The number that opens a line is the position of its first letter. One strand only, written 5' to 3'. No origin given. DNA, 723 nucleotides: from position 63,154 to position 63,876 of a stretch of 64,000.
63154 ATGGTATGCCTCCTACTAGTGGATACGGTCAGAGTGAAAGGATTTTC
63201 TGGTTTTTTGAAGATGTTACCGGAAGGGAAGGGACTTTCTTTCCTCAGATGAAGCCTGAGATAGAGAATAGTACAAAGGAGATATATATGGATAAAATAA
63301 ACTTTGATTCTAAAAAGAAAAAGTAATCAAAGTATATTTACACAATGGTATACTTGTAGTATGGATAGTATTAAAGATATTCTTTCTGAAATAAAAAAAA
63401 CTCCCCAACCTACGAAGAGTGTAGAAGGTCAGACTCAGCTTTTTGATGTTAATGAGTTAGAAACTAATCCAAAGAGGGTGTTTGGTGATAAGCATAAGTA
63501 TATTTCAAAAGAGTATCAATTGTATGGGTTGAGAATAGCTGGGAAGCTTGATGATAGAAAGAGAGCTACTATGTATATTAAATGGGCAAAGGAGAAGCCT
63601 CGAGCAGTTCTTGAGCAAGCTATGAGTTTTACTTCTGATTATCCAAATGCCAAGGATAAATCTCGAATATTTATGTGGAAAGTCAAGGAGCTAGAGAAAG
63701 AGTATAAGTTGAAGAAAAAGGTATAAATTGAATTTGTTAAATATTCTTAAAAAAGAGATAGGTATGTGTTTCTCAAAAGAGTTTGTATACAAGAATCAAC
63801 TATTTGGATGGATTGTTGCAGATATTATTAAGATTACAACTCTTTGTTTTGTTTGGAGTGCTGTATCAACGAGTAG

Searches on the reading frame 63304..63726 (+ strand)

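Call 34: search_protein_families(library=pfam, proteins=[window:63304-63726:+], max_evalue=0.001)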
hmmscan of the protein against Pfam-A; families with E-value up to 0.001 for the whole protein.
window:63304-63726:+ (140 aa): 1 family
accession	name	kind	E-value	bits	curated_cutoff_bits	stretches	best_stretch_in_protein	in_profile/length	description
PF23712.1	Mkg_C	-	0.00052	20.1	27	1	4-31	26-53/175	Monkey King C-terminal KA1 domain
